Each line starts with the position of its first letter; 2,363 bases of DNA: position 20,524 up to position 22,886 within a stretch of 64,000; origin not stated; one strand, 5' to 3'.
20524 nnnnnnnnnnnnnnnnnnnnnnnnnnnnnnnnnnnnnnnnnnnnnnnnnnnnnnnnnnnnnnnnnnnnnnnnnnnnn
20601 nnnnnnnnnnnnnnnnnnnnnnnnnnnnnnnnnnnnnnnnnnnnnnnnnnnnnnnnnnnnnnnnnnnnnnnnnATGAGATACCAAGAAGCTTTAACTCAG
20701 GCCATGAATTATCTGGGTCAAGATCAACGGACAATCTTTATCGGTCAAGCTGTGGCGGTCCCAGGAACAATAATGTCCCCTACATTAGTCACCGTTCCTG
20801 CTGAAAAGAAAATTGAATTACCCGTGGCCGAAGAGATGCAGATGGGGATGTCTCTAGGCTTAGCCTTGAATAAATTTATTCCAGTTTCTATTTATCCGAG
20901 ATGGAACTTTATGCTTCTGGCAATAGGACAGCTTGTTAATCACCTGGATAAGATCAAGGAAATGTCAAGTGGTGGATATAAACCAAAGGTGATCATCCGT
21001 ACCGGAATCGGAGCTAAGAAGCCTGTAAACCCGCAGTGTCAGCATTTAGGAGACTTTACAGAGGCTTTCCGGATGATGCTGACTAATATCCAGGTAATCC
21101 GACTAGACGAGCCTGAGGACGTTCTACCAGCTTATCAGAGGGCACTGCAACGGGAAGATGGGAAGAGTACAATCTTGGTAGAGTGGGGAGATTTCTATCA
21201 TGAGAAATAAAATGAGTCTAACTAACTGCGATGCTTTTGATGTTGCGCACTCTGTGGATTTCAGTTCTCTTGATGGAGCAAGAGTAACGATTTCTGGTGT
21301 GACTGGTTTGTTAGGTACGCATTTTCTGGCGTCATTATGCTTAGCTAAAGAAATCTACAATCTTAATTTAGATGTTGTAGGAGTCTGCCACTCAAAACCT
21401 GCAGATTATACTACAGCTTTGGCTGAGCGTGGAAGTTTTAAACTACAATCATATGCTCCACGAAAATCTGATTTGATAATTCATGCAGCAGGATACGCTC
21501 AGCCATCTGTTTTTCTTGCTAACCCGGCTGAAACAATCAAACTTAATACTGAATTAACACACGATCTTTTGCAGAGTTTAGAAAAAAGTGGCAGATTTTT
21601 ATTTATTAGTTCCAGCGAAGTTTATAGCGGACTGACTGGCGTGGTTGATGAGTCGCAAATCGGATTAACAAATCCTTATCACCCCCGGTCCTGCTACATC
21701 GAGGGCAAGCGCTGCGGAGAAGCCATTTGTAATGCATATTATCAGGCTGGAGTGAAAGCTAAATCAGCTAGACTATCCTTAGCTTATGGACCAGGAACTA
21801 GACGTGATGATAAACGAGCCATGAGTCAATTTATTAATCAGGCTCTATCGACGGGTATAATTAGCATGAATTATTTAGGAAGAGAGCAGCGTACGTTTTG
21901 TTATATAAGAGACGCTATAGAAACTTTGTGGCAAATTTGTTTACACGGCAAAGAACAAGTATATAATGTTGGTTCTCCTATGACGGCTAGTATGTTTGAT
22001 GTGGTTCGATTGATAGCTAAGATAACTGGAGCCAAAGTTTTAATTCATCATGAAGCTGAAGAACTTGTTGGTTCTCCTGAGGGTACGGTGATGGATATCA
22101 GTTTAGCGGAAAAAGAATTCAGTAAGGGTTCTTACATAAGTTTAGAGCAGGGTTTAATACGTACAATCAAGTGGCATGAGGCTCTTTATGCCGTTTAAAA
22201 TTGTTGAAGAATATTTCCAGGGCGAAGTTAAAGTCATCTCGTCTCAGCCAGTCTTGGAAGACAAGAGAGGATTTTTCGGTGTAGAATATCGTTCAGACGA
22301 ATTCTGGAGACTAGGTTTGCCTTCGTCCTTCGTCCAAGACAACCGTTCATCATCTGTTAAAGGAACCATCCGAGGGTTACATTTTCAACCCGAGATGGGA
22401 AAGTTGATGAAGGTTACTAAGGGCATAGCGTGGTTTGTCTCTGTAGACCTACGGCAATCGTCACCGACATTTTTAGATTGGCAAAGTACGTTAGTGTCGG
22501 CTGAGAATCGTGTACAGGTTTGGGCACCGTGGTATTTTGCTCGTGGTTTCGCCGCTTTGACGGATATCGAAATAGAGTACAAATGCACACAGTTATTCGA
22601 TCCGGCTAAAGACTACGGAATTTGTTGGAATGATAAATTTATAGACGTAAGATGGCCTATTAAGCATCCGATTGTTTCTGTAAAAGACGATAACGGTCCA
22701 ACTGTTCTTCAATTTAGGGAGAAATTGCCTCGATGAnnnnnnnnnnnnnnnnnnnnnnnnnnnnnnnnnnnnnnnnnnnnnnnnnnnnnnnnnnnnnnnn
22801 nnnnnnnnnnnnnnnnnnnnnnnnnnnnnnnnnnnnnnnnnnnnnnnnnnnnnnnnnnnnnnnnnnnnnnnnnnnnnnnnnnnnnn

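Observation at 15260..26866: Phage-borne 11.6 kb glycan-biosynthesis island with seven glycosyltransferases and a complete GDP-6-deoxyhexose pathway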

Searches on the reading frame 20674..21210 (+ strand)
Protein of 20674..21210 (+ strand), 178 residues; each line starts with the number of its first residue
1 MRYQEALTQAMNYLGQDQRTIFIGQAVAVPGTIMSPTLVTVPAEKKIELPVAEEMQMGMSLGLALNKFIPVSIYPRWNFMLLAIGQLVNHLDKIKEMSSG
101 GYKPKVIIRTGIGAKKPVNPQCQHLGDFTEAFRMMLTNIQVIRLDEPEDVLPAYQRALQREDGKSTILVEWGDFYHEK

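Call 4: search_protein_families(library=pfam, proteins=[window:20674-21210:+], max_evalue=0.01)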
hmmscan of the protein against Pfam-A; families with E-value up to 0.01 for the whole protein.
window:20674-21210:+ (178 aa): 1 family
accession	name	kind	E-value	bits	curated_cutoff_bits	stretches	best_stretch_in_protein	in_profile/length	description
PF02779.29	Transket_pyr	-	7e-10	39.3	27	1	2-170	4-167/174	Transketolase, pyrimidine binding domain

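Call 9: search_protein_families(library=ncbifam, proteins=[window:20674-21210:+], max_evalue=0.001)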
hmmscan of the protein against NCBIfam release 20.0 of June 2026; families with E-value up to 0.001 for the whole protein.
window:20674-21210:+ (178 aa): 2 families
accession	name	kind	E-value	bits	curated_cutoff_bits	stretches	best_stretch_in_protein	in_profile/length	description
NF006667.0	PRK09212.1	subfamily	1.6e-11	43.7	321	1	2-158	5-162/327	pyruvate dehydrogenase complex E1 component subunit beta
NF008854.0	PRK11892.1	equivalog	3.1e-08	32.7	454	1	4-130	145-273/464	pyruvate dehydrogenase complex E1 component subunit beta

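Call 26: find_encoding_contigs(protein=window:20674-21210:+, flank=1000, max_places=5)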
Protein window:20674-21210:+ (178 aa): 3 contigs read that carry it; 2 places shown.
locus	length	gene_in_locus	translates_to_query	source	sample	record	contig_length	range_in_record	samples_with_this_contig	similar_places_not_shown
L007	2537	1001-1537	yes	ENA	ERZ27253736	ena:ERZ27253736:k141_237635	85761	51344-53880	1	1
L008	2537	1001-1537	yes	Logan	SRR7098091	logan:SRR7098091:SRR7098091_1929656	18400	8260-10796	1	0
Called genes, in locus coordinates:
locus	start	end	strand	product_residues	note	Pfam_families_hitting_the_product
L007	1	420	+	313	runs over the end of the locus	PF01370:Epimerase, PF04321:RmlD_sub_bind (weak), PF16363:GDP_Man_Dehyd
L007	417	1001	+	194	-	PF00676:E1_dh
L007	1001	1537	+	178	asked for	PF02779:Transket_pyr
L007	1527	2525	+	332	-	PF01370:Epimerase, PF16363:GDP_Man_Dehyd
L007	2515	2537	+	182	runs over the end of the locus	PF00908:dTDP_sugar_isom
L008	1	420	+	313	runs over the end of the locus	PF01370:Epimerase, PF04321:RmlD_sub_bind (weak), PF16363:GDP_Man_Dehyd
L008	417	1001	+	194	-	PF00676:E1_dh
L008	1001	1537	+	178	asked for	PF02779:Transket_pyr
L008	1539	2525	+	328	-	PF01370:Epimerase, PF16363:GDP_Man_Dehyd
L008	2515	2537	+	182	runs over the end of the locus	PF00908:dTDP_sugar_isom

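Call 66: search_solved_structures(query=window:20674-21210:+, max_evalue=0.01, show_alignments=2)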
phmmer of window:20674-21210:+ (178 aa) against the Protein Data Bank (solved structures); distinct sequences matched with E-value up to 0.01: 7.
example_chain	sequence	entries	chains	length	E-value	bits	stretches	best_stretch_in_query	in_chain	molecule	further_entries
1ik6_A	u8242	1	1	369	4.6e-08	36.3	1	13-114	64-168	pyruvate dehydrogenase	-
1um9_B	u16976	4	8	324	3.1e-05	27.1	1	5-162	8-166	2-oxo acid dehydrogenase beta subunit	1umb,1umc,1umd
3exe_B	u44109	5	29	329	4.4e-05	26.6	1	4-119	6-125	Pyruvate dehydrogenase E1 component subunit beta, mitochondrial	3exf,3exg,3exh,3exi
6cer_B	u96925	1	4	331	4.5e-05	26.6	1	4-119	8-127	Pyruvate dehydrogenase E1 component subunit beta, mitochondrial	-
1ni4_B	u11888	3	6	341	4.8e-05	26.5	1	4-119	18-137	Pyruvate dehydrogenase E1 component: Beta subunit | Pyruvate dehydrogenase E1 component subunit beta | Pyruvate dehydrogenase E1 component subunit beta, mitocho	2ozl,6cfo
1w85_B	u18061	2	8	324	0.00023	24.3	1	5-114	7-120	PYRUVATE DEHYDROGENASE E1 COMPONENT, BETA SUBUNIT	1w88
3duf_B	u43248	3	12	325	0.00024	24.3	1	5-114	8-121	Pyruvate dehydrogenase E1 component subunit beta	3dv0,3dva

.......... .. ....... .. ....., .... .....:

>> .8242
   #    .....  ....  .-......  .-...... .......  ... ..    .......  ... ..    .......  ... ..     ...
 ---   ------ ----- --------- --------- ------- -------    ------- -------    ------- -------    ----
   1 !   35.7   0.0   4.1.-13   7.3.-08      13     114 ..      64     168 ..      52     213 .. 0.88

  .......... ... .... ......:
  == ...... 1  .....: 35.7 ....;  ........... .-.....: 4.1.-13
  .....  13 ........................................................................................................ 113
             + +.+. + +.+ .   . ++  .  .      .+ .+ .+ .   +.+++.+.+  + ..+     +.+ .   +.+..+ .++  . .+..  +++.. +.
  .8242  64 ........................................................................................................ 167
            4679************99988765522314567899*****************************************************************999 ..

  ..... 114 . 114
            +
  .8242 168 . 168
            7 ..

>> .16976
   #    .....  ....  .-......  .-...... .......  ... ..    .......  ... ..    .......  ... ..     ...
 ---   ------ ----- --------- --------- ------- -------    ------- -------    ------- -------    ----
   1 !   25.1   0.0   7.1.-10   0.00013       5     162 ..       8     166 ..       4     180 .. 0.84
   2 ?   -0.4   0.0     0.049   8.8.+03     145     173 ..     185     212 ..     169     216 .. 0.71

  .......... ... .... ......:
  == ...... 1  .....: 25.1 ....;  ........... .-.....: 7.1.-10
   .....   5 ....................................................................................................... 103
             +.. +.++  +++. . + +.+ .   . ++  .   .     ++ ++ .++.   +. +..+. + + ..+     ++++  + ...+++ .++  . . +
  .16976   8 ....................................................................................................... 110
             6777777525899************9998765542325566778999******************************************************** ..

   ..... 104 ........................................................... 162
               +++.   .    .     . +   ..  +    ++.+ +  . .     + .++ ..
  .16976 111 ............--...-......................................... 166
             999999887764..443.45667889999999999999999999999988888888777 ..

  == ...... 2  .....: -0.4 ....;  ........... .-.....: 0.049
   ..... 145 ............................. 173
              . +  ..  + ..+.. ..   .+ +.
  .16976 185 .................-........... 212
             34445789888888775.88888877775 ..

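Call 82: search_protein_families(library=phrogs, proteins=[window:20674-21210:+], max_evalue=0.001)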
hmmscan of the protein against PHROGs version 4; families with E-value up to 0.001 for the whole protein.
window:20674-21210:+ (178 aa): 1 family
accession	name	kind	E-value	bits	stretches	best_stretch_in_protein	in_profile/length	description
phrog_34187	-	unknown function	1.9e-28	100.4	1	1-170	237-400/405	-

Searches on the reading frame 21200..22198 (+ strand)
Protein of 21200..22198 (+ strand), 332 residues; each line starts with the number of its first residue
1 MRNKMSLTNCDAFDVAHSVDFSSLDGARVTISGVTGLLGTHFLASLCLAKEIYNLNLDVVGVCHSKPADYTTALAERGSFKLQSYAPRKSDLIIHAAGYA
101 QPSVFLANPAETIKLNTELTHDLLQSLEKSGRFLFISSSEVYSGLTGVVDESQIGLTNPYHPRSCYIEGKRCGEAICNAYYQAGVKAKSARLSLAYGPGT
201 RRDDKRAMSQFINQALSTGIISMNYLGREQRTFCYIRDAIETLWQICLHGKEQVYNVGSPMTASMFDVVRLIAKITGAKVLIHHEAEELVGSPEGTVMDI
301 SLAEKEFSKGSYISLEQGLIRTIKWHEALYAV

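Call 4: search_protein_families(library=pfam, proteins=[window:21200-22198:+], max_evalue=0.01)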
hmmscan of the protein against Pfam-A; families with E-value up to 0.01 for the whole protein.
window:21200-22198:+ (332 aa): 3 families
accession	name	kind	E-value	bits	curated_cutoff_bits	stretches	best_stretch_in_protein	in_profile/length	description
PF01370.27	Epimerase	-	1.1e-33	117.1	20.9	1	29-258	1-240/240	NAD dependent epimerase/dehydratase family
PF16363.11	GDP_Man_Dehyd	-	5.8e-20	72.5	27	1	90-292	76-282/332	GDP-mannose 4,6 dehydratase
PF04321.23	RmlD_sub_bind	-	0.0002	21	27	1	28-198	2-154/287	RmlD substrate binding domain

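Call 9: search_protein_families(library=ncbifam, proteins=[window:21200-22198:+], max_evalue=0.001)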
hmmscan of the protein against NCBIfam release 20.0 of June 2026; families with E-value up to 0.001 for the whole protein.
window:21200-22198:+ (332 aa): 9 families
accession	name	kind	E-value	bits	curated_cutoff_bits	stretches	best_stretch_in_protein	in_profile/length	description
TIGR01181.1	dTDP_gluc_dehyt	equivalog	3e-18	66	365.1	1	89-327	73-312/321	dTDP-glucose 4,6-dehydratase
TIGR04180.1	EDH_00030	hypoth_equivalog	7.6e-11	41.6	475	1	88-288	69-268/297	NAD-dependent 4,6-dehydratase LegB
TIGR01179.1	galE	equivalog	2.3e-10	39.8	262.3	1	85-188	66-167/332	UDP-glucose 4-epimerase GalE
NF008872.0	PRK11908.1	equivalog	1.4e-09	37.5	294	1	29-271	4-263/349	bifunctional UDP-4-keto-pentose/UDP-xylose synthase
NF005998.1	PRK08125.1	equivalog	2.9e-07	29.3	777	1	25-262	314-570/649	bifunctional UDP-4-amino-4-deoxy-L-arabinose formyltransferase/UDP-glucuronic acid oxidase ArnA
TIGR02197.1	heptose_epim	equivalog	3.6e-07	29.7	274.6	1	80-321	56-308/316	ADP-glyceromanno-heptose 6-epimerase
NF047922.1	GDPFucSynFcl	equivalog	1.3e-06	28.1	500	1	108-326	73-301/308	GDP-L-fucose synthase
TIGR01472.1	gmd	equivalog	0.00037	19.8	415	1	127-292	120-284/342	GDP-mannose 4,6-dehydratase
TIGR01214.1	rmlD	equivalog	0.00059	19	224.05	1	28-284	1-234/285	dTDP-4-dehydrorhamnose reductase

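Call 24: search_solved_structures(query=window:21200-22198:+, max_evalue=0.00001)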
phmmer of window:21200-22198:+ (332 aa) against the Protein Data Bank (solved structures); distinct sequences matched with E-value up to 0.00001: 46.
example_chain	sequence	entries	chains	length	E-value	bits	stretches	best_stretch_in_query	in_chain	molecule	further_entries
2b69_A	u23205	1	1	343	2.8e-27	99.1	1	89-325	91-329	UDP-glucuronate decarboxylase 1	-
4gll_A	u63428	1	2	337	3.2e-27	98.9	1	89-325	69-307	UDP-glucuronic acid decarboxylase 1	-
4m55_A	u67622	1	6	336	1.7e-26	96.5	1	89-325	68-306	UDP-glucuronic acid decarboxylase 1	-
4lk3_A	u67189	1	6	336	2.3e-26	96.1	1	89-325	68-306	UDP-glucuronic acid decarboxylase 1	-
8vr2_A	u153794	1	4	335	1.1e-15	60.9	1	24-328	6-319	NAD-dependent epimerase/dehydratase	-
8v4g_A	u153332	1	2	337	1.9e-14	57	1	88-279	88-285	Putative nucleotide sugar dehydratase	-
8v4h_A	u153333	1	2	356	2.2e-14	56.7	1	88-279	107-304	Putative nucleotide sugar dehydratase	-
6zl6_A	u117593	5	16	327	7.4e-13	51.7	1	115-329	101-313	Epimerase domain-containing protein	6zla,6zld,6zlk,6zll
6zlj_A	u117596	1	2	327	2e-12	50.3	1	115-329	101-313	Epimerase domain-containing protein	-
6kv9_A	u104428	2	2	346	2.9e-11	46.5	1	26-326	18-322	MoeE5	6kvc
6x3b_A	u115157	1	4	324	3.6e-11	46.2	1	29-280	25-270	GDP-6-deoxy-D-mannose reductase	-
3icp_A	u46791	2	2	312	1.1e-10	44.5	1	28-280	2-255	NAD-dependent epimerase/dehydratase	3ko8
9ar1_A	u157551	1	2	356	2.4e-10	43.5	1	23-330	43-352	dTDP-glucose 4,6-dehydratase related protein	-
8w3u_A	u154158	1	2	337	2.6e-10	43.3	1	24-330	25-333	dTDP-glucose 4,6-dehydratase related protein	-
3vps_A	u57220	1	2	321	3.4e-10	43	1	28-327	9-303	NAD-dependent epimerase/dehydratase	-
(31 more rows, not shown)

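Call 82: search_protein_families(library=phrogs, proteins=[window:21200-22198:+], max_evalue=0.001)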
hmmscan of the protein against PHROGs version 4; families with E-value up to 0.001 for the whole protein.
window:21200-22198:+ (332 aa): 1 family
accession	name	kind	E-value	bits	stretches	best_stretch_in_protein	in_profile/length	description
phrog_540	-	DNA, RNA and nucleotide metabolism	1.1e-38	134.2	1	25-328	291-596/715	nucleotide-sugar epimerase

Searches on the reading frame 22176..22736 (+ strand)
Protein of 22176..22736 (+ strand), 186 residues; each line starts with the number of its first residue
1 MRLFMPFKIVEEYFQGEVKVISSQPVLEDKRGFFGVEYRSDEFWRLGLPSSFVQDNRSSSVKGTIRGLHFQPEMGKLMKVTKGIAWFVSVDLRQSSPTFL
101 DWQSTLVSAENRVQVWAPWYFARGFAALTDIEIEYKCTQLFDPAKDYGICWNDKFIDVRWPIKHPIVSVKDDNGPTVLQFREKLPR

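Call 4: search_protein_families(library=pfam, proteins=[window:22176-22736:+], max_evalue=0.01)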
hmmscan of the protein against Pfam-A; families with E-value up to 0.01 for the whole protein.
window:22176-22736:+ (186 aa): 1 family
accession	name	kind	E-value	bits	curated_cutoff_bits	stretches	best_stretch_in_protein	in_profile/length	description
PF00908.23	dTDP_sugar_isom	-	1.7e-45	155.2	27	1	22-177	10-166/168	dTDP-4-dehydrorhamnose 3,5-epimerase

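Call 9: search_protein_families(library=ncbifam, proteins=[window:22176-22736:+], max_evalue=0.001)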
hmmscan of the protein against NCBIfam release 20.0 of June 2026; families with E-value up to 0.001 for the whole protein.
window:22176-22736:+ (186 aa): 1 family
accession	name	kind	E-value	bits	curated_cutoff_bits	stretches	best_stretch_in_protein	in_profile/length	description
TIGR01221.1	rmlC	equivalog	6.8e-47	159.5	155.75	1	20-177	12-172/176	dTDP-4-dehydrorhamnose 3,5-epimerase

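Call 25: search_solved_structures(query=window:22176-22736:+, max_evalue=1e-10)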
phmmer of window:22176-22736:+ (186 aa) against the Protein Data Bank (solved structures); distinct sequences matched with E-value up to 1e-10: 35.
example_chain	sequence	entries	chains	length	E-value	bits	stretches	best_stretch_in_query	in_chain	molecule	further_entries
9j9s_A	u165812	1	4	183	3e-34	121.4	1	20-173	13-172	dTDP-4-dehydrorhamnose 3,5-epimerase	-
9j9q_A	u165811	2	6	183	3e-34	121.4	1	20-173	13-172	dTDP-4-dehydrorhamnose 3,5-epimerase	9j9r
23ef_A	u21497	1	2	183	4.3e-34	120.9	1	20-173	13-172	dTDP-4-dehydrorhamnose 3,5-epimerase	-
1ep0_A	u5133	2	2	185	4.3e-34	120.9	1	11-173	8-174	DTDP-6-DEOXY-D-XYLO-4-HEXULOSE 3,5-EPIMERASE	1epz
9j9t_A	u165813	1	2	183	5.5e-34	120.5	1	20-173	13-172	dTDP-4-dehydrorhamnose 3,5-epimerase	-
9j9u_A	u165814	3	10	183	5.8e-34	120.5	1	20-173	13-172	dTDP-4-dehydrorhamnose 3,5-epimerase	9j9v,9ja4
9uyw_A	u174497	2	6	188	9.9e-34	119.7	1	11-173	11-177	dTDP-4-dehydrorhamnose 3,5-epimerase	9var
23eg_A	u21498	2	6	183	1.3e-33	119.4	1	20-173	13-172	dTDP-4-dehydrorhamnose 3,5-epimerase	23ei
2ixi_A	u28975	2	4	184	6.8e-33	117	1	25-175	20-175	DTDP-4-DEHYDRORHAMNOSE 3,5-EPIMERASE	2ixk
1rtv_A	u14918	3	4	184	6.8e-33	117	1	25-175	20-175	dTDP-4-dehydrorhamnose 3,5-epimerase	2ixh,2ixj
6din_A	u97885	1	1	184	6.9e-33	116.9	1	25-175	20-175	dTDP-4-dehydrorhamnose 3,5-epimerase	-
1dzr_A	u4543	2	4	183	1.6e-32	115.7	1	23-177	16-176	DTDP-4-DEHYDRORHAMNOSE 3,5-EPIMERASE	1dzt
3ryk_A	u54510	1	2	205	4.4e-32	114.3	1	8-176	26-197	dTDP-4-dehydrorhamnose 3,5-epimerase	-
9kyn_A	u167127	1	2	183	5.2e-32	114.1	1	20-173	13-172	dTDP-4-dehydrorhamnose 3,5-epimerase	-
7pvi_AAA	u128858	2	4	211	1.2e-31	112.9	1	5-176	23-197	dTDP-4-dehydrorhamnose 3,5-epimerase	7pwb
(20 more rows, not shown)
